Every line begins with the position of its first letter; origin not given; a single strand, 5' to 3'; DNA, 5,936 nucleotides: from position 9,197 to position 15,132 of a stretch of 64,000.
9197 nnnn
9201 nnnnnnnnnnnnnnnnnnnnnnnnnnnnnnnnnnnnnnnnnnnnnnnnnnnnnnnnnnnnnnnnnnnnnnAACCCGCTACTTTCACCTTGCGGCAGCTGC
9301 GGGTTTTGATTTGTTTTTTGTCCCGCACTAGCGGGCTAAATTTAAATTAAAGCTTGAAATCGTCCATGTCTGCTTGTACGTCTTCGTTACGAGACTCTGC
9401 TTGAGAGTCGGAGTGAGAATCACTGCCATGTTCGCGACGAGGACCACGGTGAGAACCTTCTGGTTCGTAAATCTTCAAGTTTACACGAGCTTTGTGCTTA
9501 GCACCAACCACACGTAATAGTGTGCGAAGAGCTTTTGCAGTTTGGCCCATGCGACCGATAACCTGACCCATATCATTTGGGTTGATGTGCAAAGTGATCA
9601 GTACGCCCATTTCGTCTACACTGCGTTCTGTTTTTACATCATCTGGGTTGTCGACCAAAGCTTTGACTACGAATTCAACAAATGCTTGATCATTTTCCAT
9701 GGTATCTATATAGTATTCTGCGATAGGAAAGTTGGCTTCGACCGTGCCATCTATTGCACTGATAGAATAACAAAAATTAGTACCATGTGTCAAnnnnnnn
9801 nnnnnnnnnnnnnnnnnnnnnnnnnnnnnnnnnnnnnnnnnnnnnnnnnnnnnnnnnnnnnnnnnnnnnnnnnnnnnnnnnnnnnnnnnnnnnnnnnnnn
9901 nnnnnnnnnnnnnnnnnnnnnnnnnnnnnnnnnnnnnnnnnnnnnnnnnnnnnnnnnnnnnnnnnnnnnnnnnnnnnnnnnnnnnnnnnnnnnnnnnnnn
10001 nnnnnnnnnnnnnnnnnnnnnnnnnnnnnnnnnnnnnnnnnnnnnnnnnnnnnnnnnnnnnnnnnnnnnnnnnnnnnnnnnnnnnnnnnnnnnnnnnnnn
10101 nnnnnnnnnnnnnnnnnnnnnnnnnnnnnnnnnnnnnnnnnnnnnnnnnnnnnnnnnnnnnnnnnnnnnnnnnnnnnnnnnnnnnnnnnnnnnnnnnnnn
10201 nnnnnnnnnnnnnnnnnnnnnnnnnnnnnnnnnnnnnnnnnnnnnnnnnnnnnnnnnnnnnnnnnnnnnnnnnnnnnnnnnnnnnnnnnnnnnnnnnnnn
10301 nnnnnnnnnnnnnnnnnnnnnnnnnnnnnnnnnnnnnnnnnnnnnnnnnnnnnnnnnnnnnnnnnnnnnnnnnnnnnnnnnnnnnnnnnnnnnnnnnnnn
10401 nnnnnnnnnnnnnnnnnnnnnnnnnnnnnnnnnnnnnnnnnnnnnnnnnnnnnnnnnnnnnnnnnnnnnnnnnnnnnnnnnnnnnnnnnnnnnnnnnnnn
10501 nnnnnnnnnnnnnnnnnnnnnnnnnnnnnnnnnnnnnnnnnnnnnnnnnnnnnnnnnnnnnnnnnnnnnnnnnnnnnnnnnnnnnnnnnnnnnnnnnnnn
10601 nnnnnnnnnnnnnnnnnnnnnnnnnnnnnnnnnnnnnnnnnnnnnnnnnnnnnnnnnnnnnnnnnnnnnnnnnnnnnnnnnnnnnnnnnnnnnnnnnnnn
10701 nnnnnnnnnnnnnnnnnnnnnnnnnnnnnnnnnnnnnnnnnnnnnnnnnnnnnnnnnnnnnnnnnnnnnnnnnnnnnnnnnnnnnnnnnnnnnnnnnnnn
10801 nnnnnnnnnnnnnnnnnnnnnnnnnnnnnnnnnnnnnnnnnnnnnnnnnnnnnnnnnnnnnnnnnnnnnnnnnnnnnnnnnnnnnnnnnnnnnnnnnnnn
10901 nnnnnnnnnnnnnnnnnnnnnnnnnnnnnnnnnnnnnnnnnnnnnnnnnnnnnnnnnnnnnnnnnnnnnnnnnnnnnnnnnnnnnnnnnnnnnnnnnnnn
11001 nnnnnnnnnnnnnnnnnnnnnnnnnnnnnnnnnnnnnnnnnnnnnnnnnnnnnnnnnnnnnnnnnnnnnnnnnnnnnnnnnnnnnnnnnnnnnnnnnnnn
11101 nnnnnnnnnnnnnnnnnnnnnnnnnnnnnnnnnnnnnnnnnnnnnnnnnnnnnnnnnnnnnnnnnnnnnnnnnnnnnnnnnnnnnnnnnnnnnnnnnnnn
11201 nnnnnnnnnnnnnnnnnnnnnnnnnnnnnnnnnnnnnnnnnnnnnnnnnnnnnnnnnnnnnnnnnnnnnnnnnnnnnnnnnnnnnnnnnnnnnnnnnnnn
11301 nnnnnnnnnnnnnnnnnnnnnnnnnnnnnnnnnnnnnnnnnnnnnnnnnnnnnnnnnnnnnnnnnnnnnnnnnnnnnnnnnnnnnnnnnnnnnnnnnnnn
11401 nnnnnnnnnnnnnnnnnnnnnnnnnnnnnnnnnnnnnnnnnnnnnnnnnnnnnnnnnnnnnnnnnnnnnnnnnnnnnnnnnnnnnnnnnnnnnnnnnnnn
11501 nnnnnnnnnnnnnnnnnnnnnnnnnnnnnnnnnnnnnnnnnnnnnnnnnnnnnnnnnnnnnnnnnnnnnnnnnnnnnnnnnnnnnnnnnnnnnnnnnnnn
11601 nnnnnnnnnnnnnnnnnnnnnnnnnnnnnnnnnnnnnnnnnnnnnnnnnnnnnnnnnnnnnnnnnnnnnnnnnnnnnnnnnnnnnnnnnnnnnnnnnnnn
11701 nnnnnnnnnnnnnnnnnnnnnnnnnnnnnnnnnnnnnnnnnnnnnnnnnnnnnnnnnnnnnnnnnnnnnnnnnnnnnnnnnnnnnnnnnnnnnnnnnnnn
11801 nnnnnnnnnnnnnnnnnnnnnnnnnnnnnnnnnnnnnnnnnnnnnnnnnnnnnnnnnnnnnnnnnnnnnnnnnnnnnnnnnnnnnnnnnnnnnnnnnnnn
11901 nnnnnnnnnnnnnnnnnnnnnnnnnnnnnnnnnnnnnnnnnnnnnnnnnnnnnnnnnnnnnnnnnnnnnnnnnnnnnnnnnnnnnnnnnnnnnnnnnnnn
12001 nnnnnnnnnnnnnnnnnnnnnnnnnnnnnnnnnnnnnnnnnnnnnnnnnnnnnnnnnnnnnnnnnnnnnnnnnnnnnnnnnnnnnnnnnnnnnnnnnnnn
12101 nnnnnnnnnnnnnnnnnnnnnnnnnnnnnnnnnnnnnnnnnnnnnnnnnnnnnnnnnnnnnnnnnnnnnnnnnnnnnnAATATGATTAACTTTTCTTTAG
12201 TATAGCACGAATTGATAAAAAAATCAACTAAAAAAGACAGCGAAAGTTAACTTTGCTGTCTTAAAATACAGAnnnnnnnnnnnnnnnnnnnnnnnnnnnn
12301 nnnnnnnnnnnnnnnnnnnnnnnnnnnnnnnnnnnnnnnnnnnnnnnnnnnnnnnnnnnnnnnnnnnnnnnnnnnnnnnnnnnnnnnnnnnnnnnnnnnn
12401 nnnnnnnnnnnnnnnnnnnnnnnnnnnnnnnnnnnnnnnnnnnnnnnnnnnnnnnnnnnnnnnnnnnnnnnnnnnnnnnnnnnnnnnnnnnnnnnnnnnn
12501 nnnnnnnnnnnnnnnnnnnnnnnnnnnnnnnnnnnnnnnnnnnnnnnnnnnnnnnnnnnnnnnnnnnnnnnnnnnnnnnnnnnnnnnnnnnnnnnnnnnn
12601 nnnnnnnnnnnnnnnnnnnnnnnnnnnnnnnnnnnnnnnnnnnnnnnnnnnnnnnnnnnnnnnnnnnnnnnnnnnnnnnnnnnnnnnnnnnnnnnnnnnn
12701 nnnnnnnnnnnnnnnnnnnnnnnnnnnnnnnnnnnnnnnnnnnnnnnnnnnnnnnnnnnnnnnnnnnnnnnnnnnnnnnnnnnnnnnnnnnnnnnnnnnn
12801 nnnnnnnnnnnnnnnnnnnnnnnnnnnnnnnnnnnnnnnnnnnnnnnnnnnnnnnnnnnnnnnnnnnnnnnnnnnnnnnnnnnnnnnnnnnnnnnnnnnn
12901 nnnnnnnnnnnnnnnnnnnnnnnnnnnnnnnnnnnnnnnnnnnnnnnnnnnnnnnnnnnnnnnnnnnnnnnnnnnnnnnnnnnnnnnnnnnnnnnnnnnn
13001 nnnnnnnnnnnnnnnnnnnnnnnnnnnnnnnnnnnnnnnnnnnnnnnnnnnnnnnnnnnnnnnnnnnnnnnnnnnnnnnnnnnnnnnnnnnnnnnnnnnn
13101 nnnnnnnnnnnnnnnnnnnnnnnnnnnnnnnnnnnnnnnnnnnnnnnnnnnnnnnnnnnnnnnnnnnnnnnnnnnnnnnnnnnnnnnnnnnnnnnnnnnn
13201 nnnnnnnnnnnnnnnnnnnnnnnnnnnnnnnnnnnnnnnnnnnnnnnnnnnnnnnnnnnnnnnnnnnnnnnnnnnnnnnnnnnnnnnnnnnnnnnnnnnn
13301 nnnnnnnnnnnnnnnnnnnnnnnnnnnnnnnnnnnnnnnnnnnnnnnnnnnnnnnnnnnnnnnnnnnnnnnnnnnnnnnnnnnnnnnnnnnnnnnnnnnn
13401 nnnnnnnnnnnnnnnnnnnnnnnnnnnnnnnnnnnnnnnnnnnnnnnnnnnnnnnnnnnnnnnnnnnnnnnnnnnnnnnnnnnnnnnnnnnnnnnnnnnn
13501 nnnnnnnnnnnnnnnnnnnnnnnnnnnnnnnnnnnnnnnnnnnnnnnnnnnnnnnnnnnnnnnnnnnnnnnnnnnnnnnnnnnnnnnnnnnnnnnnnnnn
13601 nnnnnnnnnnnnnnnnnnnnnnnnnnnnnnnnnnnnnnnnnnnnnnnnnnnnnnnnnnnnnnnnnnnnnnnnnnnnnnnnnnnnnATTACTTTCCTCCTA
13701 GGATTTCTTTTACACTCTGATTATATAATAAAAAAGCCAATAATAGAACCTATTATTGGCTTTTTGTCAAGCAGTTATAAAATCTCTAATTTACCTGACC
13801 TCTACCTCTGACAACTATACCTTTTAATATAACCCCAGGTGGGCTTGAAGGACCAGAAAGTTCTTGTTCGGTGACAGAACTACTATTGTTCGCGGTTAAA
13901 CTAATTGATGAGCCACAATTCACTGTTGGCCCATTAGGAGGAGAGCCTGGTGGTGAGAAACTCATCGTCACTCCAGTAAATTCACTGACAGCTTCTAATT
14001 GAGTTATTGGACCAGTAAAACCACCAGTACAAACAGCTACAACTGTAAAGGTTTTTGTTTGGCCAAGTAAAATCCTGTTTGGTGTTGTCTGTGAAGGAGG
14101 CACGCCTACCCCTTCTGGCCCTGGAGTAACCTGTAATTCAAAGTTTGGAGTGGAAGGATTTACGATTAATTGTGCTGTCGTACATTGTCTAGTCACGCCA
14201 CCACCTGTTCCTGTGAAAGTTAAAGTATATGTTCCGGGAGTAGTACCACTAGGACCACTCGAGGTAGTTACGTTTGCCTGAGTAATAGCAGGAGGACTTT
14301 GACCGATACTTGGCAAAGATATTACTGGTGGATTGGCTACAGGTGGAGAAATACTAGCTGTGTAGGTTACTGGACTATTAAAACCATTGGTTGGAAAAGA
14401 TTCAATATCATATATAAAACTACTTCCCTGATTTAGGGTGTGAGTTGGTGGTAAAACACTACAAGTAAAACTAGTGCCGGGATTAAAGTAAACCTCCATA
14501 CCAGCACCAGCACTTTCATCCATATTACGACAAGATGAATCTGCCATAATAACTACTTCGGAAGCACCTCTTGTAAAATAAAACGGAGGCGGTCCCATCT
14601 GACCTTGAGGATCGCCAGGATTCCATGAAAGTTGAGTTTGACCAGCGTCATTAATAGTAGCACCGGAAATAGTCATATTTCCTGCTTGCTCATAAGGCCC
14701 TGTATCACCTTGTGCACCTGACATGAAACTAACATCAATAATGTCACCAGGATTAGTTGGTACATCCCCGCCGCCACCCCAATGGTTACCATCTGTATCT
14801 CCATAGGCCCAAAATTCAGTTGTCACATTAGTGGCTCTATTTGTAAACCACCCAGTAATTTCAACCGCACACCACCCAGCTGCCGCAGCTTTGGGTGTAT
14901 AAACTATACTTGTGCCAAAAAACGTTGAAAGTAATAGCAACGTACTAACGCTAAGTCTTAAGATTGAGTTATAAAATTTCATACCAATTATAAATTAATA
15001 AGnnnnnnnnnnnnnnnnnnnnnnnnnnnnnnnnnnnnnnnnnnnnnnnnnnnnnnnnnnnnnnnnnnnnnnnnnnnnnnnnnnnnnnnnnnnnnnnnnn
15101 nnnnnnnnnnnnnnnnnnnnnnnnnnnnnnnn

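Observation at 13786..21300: Repeated module: large surface protein followed by two small anchored paralogs (large-small-small, twice)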

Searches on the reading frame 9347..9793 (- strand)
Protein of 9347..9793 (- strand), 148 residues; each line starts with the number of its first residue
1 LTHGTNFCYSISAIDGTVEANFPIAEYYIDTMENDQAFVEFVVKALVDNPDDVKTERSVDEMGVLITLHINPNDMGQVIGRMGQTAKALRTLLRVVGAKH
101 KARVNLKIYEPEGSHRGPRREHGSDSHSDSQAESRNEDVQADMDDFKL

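Call 25: search_protein_families(library=ncbifam, proteins=[window:9347-9793:-], max_evalue=0.1)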
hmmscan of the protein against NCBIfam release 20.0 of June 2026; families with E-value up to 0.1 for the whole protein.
window:9347-9793:- (148 aa): 5 families
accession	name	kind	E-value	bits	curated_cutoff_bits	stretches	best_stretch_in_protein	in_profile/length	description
NF002761.0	PRK02821.1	equivalog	1.8e-19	69.5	106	1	39-106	6-72/77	RNA-binding protein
NF001748.0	PRK00468.1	equivalog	5.3e-19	68.3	106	1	37-108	3-74/75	KH domain-containing protein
NF002201.0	PRK01064.1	equivalog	2.1e-15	56.9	85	1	37-110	3-76/78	hypothetical protein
NF041568.1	Jag_EloR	equivalog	3.4e-06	27.2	145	1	30-103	57-126/203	RNA-binding cell elongation regulator Jag/EloR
TIGR01953.1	NusA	equivalog_domain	0.082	11.9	253.4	0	29-87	267-323/340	transcription termination factor NusA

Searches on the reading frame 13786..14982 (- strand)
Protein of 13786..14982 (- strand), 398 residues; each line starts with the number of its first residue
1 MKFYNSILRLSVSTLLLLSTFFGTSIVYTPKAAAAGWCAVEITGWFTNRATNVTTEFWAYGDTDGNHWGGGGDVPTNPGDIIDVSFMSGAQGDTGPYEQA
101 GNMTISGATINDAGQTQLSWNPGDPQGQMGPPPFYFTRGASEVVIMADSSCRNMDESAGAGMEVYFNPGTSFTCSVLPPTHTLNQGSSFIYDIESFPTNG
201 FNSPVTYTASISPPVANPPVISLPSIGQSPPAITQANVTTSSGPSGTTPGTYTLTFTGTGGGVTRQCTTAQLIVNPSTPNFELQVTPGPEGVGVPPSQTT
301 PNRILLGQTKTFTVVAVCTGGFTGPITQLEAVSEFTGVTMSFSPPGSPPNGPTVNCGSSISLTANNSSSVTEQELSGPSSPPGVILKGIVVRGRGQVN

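Call 3: search_protein_families(library=pfam, proteins=[window:13786-14982:-], max_evalue=1)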
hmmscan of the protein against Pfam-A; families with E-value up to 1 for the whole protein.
window:13786-14982:- (398 aa): 0 families

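Call 25: search_protein_families(library=ncbifam, proteins=[window:13786-14982:-], max_evalue=0.1)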
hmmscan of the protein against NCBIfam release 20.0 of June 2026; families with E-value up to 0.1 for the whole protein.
window:13786-14982:- (398 aa): 1 family
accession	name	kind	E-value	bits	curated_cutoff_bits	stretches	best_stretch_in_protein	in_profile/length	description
NF058595.1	invert_tail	domain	0.0021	18.4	37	1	240-275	79-113/113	lipo-invert putative C-terminal anchoring domain-containing protein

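Call 83: search_protein_families(library=padloc, proteins=[window:13786-14982:-], max_evalue=0.01)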
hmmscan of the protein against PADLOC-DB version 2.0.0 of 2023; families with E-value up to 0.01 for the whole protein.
window:13786-14982:- (398 aa): 0 families
